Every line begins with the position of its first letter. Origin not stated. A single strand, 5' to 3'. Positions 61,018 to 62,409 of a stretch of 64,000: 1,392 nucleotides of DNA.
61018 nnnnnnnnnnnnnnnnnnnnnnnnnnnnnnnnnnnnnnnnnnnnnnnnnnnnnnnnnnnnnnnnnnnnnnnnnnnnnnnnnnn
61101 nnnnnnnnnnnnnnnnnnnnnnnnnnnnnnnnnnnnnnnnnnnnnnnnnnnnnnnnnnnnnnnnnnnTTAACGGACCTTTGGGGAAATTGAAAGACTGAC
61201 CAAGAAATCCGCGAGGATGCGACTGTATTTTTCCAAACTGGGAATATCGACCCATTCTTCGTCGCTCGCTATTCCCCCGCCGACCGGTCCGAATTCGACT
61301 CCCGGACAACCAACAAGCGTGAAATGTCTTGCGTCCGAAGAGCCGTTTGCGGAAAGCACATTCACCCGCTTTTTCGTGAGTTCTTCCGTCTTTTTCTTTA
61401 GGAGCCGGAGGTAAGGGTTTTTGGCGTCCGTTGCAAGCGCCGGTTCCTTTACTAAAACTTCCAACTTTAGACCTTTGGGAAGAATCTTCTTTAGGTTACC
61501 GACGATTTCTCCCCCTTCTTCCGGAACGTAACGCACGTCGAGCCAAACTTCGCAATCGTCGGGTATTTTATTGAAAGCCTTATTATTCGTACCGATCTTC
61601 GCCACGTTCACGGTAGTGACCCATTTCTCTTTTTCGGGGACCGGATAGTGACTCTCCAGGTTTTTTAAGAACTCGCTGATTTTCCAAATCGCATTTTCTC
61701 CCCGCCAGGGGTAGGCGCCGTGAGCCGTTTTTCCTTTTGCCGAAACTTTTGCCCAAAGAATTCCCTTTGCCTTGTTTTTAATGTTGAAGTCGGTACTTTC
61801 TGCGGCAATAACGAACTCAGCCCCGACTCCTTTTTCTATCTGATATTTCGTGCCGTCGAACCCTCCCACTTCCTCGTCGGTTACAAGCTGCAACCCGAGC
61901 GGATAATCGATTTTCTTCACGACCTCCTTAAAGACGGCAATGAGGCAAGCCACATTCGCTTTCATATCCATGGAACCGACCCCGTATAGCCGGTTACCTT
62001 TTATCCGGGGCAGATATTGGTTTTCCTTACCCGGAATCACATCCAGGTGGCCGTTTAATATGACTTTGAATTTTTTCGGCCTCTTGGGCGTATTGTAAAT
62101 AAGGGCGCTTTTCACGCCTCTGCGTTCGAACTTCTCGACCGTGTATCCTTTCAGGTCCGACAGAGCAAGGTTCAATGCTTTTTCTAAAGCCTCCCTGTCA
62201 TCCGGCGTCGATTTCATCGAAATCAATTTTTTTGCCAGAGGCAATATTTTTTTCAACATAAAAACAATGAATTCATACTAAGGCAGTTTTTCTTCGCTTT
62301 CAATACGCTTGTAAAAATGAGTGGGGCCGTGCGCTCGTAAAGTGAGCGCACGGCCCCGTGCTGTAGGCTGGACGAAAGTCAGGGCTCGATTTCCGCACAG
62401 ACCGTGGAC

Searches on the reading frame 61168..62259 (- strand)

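Call 3: search_protein_families(library=pfam, proteins=[window:61168-62259:-], max_evalue=0.01)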
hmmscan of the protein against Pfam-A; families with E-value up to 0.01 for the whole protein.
window:61168-62259:- (363 aa): 3 families
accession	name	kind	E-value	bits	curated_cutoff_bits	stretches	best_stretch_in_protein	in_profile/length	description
PF01546.33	Peptidase_M20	-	4.6e-24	85.9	24.6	1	67-353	1-204/206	Peptidase family M20/M25/M40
PF07687.19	M20_dimer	-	1.3e-17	64.1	21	1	164-254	3-93/107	Peptidase dimerisation domain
PF04389.22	Peptidase_M28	-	0.0074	16.5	21.3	0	59-141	9-77/193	Peptidase family M28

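Call 4: search_protein_families(library=ncbifam, proteins=[window:61168-62259:-], max_evalue=0.01)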
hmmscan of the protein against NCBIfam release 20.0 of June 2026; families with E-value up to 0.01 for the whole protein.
window:61168-62259:- (363 aa): 44 families (the best 25 are shown)
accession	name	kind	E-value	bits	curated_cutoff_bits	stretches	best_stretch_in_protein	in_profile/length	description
NF006399.0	PRK08651.1-2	equivalog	3.9e-47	161.1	381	2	6-204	7-216/405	succinyl-diaminopimelate desuccinylase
TIGR01910.1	DapE-ArgE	subfamily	2.2e-45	155.5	217.6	1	8-347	3-372/373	ArgE/DapE family deacylase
NF009557.0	PRK13009.1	equivalog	8.7e-41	140.3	284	1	4-356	4-374/377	succinyl-diaminopimelate desuccinylase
TIGR01900.1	dapE-gram_pos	equivalog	3.4e-39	134.7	304.2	1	5-353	5-350/351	succinyl-diaminopimelate desuccinylase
NF006400.0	PRK08651.1-3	equivalog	2.6e-37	128.6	374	1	65-356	85-406/410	succinyl-diaminopimelate desuccinylase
TIGR01246.1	dapE_proteo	equivalog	1.6e-36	126.1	361.8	1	7-355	3-369/370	succinyl-diaminopimelate desuccinylase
NF005710.0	PRK07522.1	subfamily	2.2e-27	96.2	412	1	6-354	11-386/391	acetylornithine deacetylase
TIGR01892.1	AcOrn-deacetyl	equivalog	4.9e-27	94.9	297.7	1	63-347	59-359/365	acetylornithine deacetylase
NF006365.0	PRK08588.1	subfamily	7.1e-25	88.1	289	1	67-329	68-350/383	succinyl-diaminopimelate desuccinylase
NF005306.0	PRK06837.1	subfamily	3.9e-23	81.9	376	2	32-204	66-246/427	ArgE/DapE family deacylase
NF009555.0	PRK13004.1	equivalog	1e-22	80.6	321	1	4-253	16-271/399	YgeY family selenium metabolism-linked hydrolase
NF006404.0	PRK08652.1-2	equivalog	2.3e-22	79.4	348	1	4-260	2-235/332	acetylornithine deacetylase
NF009558.0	PRK13013.1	equivalog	2.9e-22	78.9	428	1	60-356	83-423/429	acetylornithine deacetylase/succinyl-diaminopimelate desuccinylase family protein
NF005913.0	PRK07906.1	subfamily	1.5e-21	76.6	382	2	38-207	55-247/442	hypothetical protein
NF005602.0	PRK07338.1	equivalog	1.7e-21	76.3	357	1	59-357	89-400/409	hydrolase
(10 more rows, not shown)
